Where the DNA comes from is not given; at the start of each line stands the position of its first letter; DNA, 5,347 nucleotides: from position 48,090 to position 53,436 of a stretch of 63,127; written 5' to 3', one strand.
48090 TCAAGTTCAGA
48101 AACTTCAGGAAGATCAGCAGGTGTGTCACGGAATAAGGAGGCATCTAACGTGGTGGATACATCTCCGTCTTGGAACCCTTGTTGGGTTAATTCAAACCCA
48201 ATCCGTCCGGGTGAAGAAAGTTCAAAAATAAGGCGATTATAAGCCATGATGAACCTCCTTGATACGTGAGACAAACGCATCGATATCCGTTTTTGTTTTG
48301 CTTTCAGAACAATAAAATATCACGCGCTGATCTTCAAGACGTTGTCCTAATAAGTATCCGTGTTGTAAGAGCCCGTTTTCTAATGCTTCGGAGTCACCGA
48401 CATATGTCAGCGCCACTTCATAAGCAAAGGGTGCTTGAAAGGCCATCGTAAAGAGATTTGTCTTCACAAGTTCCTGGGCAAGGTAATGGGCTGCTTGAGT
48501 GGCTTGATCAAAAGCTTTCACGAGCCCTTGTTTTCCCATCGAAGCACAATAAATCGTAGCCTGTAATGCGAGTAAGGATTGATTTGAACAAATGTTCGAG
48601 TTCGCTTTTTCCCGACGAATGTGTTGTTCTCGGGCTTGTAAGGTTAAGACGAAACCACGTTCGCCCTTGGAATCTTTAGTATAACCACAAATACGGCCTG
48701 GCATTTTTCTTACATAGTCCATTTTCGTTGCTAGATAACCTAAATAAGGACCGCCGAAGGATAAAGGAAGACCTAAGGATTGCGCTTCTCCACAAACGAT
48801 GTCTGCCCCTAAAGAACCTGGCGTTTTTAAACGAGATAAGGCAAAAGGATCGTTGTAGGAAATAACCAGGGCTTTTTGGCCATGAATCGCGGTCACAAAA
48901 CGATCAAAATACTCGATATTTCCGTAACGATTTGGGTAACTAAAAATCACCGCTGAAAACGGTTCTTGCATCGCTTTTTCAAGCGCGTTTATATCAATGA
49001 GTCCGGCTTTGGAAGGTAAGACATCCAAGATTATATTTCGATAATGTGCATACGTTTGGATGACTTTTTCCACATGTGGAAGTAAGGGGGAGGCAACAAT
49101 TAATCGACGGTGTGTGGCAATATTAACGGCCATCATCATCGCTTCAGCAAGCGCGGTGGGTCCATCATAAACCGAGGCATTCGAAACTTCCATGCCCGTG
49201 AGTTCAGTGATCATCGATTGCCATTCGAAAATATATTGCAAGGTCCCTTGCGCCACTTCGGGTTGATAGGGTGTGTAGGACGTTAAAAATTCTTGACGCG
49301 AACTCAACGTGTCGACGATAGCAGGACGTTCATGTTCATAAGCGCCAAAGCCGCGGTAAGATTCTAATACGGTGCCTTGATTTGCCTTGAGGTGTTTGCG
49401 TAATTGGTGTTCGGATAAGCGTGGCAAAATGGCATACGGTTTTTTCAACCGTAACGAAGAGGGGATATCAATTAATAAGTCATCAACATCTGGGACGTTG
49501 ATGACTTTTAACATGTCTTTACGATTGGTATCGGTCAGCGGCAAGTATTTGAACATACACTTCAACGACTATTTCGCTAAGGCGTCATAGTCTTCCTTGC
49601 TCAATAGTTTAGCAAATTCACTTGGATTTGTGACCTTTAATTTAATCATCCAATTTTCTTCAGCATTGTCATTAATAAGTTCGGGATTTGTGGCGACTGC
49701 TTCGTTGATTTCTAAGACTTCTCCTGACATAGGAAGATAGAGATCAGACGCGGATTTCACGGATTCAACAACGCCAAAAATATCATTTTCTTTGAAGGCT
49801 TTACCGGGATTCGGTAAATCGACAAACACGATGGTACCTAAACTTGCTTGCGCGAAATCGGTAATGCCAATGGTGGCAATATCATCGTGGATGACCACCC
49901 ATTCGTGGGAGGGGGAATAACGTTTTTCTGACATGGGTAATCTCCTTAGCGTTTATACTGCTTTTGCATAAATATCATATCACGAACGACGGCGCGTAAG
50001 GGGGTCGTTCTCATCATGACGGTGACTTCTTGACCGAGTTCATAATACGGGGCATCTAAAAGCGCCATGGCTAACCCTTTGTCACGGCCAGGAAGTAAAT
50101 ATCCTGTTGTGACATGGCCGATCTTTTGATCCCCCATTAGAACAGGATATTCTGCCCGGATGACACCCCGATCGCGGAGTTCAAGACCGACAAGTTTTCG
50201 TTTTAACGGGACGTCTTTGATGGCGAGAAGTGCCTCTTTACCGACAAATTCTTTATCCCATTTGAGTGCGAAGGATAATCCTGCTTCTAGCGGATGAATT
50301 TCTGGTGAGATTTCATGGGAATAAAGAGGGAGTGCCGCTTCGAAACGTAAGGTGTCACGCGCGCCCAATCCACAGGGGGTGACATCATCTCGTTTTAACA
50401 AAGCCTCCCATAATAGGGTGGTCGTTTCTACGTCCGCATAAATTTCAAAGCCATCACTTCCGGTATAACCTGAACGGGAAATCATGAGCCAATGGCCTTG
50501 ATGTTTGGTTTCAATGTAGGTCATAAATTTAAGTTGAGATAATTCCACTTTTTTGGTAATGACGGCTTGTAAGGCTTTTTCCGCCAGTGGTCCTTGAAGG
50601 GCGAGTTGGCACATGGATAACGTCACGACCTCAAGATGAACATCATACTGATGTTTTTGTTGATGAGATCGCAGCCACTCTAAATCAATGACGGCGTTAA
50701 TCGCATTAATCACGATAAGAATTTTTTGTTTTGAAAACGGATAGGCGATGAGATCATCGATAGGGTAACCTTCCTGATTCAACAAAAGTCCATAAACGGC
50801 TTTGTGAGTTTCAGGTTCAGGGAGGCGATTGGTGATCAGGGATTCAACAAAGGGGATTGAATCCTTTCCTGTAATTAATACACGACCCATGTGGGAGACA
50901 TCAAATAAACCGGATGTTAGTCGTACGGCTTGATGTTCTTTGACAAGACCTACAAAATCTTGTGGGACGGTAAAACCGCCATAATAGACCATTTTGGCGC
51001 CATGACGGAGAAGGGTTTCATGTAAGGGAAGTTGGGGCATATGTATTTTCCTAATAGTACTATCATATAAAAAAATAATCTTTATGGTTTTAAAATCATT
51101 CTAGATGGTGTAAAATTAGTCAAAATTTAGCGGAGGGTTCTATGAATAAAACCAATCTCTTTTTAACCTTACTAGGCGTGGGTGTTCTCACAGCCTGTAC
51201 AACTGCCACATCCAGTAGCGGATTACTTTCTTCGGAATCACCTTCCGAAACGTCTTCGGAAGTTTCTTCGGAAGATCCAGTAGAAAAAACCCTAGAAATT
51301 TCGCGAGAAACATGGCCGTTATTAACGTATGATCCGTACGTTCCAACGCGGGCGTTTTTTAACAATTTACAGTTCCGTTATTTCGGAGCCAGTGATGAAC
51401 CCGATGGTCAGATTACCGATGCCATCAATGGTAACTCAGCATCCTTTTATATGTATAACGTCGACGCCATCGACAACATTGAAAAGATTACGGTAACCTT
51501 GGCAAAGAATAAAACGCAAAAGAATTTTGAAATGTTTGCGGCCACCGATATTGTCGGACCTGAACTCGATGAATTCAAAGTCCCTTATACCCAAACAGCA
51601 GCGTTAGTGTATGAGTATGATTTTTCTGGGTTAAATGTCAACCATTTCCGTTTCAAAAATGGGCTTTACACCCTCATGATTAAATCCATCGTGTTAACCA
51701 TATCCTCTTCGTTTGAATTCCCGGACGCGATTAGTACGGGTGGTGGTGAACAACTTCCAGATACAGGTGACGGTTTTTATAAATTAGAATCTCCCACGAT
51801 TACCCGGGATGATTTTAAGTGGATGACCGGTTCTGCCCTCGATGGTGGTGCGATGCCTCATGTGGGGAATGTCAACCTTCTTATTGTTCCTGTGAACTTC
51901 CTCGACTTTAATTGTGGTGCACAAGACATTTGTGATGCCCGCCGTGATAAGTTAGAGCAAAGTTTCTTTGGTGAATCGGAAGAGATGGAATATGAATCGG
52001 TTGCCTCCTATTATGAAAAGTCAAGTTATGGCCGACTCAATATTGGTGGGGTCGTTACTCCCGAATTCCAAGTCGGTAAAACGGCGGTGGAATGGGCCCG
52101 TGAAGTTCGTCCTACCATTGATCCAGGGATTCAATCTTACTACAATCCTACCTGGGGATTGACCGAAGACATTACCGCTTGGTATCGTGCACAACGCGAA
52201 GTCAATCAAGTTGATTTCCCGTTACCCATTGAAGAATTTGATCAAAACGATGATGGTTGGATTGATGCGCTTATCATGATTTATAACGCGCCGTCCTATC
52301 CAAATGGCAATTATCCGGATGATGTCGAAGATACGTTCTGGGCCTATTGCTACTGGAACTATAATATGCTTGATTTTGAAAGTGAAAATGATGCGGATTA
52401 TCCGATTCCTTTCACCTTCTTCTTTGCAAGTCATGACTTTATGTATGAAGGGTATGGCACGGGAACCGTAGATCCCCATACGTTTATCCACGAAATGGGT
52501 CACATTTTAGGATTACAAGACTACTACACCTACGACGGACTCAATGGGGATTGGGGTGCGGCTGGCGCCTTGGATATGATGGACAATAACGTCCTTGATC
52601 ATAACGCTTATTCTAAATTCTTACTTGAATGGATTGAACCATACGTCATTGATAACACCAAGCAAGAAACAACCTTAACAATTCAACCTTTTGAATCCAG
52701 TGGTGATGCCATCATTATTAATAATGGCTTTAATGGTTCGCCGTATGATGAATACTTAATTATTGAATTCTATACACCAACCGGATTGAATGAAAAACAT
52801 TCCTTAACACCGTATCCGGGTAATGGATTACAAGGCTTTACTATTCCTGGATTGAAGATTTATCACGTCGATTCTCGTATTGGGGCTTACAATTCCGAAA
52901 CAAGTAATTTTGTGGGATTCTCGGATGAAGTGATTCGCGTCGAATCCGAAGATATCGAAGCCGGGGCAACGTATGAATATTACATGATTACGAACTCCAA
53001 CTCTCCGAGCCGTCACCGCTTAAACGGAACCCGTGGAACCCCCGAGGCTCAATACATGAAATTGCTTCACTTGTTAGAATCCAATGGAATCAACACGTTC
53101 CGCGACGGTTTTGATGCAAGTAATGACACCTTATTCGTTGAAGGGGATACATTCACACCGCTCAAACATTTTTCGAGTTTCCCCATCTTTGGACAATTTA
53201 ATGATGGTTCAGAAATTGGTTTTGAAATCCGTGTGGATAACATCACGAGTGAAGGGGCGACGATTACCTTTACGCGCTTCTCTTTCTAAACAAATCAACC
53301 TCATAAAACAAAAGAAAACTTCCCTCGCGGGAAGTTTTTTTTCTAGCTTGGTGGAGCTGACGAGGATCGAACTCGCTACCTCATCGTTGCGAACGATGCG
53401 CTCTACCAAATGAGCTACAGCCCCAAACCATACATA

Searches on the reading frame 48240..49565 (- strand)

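Call 8: search_protein_families(library=pfam, proteins=[window:48240-49565:-], max_evalue=0.001)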
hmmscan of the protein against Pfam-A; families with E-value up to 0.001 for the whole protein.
window:48240-49565:- (442 aa): 1 family
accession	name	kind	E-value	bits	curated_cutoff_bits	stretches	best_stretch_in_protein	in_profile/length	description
PF02347.22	GDC-P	-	6.2e-118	394.8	26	1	6-432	2-426/429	Glycine cleavage system P-protein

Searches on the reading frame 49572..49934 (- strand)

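Call 8: search_protein_families(library=pfam, proteins=[window:49572-49934:-], max_evalue=0.001)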
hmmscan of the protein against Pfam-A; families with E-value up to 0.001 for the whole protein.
window:49572-49934:- (121 aa): 1 family
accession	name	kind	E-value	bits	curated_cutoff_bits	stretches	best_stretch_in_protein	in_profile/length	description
PF01597.25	GCV_H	-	1.3e-38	132.1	22.2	1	5-119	2-118/122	Glycine cleavage H-protein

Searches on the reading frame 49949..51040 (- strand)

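Call 8: search_protein_families(library=pfam, proteins=[window:49949-51040:-], max_evalue=0.001)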
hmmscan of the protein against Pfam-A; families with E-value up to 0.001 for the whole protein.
window:49949-51040:- (364 aa): 2 families
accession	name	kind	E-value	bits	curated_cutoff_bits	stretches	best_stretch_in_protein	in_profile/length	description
PF01571.26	GCV_T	-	4.6e-73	246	25.6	1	6-257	1-254/255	Aminomethyltransferase folate-binding domain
PF08669.17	GCV_T_C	-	4.1e-15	55.9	25.9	1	281-357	1-78/80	Glycine cleavage T-protein C-terminal barrel domain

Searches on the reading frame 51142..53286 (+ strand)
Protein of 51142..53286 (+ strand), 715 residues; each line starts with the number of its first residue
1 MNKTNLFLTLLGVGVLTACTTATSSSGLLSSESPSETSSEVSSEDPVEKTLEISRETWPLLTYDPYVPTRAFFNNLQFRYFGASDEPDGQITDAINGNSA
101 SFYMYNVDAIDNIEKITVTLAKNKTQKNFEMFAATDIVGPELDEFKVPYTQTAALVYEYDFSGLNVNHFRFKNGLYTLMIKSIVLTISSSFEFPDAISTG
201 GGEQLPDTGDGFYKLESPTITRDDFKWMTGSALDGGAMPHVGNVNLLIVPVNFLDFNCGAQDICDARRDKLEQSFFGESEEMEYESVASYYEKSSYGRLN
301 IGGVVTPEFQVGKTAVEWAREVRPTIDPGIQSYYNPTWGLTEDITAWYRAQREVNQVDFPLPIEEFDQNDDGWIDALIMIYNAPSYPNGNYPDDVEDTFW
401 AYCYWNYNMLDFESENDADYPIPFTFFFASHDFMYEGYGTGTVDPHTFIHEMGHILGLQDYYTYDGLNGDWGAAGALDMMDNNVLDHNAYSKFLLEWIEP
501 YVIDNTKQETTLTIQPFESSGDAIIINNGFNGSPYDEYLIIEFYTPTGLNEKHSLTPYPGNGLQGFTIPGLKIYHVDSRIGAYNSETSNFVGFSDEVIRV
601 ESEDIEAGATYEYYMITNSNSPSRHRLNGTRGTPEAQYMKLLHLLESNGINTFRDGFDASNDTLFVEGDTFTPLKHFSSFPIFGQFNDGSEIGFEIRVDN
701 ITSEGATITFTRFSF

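Call 11: search_protein_families(library=pfam, proteins=[window:51142-53286:+], max_evalue=0.001)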
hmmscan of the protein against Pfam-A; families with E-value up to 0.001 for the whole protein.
window:51142-53286:+ (715 aa): 1 family
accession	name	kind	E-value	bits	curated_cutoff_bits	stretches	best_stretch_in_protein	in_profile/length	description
PF05547.17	Peptidase_M6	-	0.0003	20.6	22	1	279-464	62-247/294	Immune inhibitor A peptidase M6, catalytic domain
